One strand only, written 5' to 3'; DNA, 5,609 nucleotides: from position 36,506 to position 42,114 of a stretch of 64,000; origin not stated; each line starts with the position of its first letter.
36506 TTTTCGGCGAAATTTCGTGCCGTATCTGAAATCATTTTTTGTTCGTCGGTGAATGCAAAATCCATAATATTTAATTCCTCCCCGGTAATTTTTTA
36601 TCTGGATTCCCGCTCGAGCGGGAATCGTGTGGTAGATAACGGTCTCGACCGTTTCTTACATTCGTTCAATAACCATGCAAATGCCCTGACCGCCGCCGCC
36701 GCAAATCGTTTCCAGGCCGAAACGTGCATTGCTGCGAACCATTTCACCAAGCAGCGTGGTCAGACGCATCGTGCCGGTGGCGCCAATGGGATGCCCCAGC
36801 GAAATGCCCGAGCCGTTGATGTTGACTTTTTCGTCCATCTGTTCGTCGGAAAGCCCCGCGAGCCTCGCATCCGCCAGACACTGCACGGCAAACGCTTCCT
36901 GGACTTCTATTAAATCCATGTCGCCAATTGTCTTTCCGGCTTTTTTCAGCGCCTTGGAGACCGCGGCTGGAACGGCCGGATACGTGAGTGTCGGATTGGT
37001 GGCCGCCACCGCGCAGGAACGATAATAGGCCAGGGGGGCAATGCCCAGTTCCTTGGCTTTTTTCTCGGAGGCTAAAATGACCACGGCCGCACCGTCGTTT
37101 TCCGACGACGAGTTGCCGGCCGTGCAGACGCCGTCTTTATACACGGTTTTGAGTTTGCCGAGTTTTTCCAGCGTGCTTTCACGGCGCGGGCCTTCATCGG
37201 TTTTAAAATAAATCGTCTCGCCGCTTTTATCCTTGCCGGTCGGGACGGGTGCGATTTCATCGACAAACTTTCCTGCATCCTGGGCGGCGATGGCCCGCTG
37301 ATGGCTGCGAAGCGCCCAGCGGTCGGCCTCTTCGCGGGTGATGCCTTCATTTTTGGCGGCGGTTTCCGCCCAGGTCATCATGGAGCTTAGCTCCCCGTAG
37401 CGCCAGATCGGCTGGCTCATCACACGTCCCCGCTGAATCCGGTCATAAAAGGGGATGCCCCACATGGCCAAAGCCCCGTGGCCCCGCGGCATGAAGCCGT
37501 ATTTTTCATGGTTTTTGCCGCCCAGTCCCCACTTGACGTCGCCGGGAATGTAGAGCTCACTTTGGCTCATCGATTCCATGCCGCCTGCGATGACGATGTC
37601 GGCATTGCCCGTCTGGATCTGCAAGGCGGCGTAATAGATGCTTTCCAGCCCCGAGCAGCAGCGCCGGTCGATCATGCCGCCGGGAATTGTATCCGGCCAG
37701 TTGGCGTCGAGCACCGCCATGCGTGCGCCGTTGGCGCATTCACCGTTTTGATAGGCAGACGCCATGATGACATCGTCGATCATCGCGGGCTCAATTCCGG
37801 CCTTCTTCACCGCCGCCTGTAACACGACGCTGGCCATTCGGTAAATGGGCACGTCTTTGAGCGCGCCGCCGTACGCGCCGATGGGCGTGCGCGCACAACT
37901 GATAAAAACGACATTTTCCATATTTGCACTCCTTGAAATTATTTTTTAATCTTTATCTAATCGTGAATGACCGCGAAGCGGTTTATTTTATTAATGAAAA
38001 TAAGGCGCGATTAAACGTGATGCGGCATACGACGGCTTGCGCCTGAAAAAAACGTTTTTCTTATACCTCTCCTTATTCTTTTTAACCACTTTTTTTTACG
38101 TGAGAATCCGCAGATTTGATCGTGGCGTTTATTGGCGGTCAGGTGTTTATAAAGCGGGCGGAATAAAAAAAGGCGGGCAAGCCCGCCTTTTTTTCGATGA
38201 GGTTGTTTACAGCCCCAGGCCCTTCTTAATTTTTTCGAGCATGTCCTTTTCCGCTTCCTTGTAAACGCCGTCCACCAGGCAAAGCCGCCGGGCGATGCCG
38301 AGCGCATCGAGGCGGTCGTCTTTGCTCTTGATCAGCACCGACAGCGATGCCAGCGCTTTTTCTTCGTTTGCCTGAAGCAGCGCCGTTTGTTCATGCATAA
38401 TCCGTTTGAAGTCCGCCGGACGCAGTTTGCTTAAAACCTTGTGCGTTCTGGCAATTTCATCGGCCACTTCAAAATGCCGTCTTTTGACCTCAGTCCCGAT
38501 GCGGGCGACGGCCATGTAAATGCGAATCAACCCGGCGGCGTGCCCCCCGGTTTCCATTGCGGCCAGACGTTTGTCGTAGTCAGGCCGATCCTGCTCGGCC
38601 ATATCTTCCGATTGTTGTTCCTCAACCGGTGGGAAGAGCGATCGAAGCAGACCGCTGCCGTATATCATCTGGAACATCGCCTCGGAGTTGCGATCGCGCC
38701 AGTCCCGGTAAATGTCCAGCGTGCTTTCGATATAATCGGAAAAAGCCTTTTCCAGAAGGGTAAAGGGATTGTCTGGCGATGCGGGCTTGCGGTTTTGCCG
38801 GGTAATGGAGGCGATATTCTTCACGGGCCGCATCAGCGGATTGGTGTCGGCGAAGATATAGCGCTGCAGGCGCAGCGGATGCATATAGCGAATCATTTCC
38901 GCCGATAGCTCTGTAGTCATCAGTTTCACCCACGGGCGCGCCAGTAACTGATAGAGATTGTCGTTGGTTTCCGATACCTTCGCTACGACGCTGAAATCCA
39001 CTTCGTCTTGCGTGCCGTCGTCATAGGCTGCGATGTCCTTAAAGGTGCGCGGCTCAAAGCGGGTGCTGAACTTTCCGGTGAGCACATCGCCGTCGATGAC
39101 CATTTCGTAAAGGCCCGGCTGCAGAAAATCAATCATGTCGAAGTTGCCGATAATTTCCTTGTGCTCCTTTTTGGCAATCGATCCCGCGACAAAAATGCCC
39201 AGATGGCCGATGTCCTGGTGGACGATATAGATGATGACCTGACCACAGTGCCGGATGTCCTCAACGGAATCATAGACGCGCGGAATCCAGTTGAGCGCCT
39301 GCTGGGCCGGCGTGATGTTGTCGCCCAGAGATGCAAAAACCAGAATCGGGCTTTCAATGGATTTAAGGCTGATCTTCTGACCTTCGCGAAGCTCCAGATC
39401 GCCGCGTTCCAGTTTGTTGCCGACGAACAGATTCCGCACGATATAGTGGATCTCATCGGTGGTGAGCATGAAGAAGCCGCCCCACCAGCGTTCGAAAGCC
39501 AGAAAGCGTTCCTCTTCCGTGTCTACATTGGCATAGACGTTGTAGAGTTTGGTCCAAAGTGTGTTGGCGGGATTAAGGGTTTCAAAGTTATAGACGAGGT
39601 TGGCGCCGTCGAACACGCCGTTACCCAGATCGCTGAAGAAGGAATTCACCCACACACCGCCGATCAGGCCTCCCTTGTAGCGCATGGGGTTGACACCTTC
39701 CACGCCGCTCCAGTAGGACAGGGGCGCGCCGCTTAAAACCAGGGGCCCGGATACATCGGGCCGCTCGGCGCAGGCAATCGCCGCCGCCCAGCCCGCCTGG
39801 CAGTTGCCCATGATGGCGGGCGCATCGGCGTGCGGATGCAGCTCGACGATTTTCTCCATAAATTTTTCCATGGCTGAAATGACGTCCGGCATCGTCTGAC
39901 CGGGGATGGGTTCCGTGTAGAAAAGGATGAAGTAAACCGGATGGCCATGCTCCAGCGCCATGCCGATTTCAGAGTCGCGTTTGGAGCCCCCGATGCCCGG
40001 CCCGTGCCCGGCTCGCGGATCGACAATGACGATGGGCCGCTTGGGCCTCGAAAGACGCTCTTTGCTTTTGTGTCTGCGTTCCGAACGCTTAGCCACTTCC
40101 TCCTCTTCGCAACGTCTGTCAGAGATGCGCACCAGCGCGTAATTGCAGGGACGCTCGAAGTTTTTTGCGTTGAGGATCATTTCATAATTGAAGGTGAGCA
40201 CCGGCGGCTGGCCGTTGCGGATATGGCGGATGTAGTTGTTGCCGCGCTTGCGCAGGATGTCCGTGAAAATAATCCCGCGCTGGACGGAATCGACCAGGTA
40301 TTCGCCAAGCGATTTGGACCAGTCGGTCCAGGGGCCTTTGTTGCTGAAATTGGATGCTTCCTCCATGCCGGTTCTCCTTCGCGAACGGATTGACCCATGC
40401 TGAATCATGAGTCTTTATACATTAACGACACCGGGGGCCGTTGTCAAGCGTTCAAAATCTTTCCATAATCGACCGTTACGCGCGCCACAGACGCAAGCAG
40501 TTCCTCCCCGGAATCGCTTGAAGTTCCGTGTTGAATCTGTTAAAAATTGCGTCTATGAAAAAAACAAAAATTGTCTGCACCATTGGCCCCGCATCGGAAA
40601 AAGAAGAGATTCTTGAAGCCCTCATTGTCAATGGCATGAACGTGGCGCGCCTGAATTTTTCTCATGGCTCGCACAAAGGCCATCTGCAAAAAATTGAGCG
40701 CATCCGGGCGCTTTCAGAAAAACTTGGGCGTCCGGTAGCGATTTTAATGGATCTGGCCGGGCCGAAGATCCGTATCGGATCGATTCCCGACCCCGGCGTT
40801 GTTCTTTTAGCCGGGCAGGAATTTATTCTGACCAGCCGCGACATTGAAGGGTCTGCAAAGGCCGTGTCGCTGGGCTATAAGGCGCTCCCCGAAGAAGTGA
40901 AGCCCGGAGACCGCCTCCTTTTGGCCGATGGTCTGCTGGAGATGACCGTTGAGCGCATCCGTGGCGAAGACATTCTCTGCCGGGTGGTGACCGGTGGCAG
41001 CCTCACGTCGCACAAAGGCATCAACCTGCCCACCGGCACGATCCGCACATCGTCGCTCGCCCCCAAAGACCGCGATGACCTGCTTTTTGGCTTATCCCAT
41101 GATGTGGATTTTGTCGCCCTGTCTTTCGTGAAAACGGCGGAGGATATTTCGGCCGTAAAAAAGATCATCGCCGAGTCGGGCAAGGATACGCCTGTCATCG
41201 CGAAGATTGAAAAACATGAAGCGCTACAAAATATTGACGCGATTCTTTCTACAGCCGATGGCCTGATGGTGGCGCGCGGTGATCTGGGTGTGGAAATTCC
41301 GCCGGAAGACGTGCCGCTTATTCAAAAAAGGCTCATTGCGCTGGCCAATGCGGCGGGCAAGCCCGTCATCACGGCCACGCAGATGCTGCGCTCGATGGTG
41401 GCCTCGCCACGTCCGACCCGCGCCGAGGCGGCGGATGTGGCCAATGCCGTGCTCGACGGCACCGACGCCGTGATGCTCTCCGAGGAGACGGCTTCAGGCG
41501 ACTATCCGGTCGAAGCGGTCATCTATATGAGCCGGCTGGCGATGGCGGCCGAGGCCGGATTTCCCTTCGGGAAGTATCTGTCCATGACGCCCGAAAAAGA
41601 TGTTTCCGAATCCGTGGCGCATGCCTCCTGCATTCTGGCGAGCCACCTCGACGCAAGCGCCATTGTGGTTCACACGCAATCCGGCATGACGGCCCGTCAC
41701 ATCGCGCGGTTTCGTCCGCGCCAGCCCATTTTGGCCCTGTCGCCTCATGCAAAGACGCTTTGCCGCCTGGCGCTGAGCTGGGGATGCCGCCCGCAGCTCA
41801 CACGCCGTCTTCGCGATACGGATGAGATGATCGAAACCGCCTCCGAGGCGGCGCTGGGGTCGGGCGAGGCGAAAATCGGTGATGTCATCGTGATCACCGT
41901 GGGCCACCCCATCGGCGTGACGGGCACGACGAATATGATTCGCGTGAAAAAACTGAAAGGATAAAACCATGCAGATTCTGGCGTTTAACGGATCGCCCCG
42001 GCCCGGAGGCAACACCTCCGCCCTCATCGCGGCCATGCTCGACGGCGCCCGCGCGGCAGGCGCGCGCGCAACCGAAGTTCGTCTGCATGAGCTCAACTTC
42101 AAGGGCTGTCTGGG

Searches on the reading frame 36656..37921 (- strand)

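Call 27: search_protein_families(library=pfam, proteins=[window:36656-37921:-], max_evalue=0.00001)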
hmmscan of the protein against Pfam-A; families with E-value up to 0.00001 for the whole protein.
window:36656-37921:- (421 aa): 3 families
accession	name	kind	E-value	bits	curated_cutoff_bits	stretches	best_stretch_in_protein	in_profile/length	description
PF00108.29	Thiolase_N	-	1.5e-66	224.9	26.4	1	4-286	1-259/260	Thiolase, N-terminal domain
PF02803.24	Thiolase_C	-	2.4e-33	114.8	27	1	295-420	2-123/123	Thiolase, C-terminal domain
PF00109.32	ketoacyl-synt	-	7.1e-06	26.2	20.8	0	84-122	170-208/252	Beta-ketoacyl synthase, N-terminal domain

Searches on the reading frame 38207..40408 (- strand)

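Call 27: search_protein_families(library=pfam, proteins=[window:38207-40408:-], max_evalue=0.00001)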
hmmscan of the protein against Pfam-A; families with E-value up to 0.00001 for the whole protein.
window:38207-40408:- (733 aa): 1 family
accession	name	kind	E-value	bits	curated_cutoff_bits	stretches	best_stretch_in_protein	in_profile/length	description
PF11339.14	DUF3141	-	5.7e-230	765.3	29.7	1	40-611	1-566/582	Protein of unknown function (DUF3141)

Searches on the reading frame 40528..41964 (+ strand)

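Call 26: search_protein_families(library=pfam, proteins=[window:40528-41964:+], max_evalue=0.00001)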
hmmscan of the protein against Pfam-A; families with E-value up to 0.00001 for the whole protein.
window:40528-41964:+ (478 aa): 2 families
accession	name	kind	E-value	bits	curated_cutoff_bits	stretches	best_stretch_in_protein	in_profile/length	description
PF00224.27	PK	-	2e-120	402.3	30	1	10-331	1-328/328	Pyruvate kinase, barrel domain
PF02887.21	PK_C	-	8.8e-35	119.7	28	1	361-473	1-113/114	Pyruvate kinase, alpha/beta domain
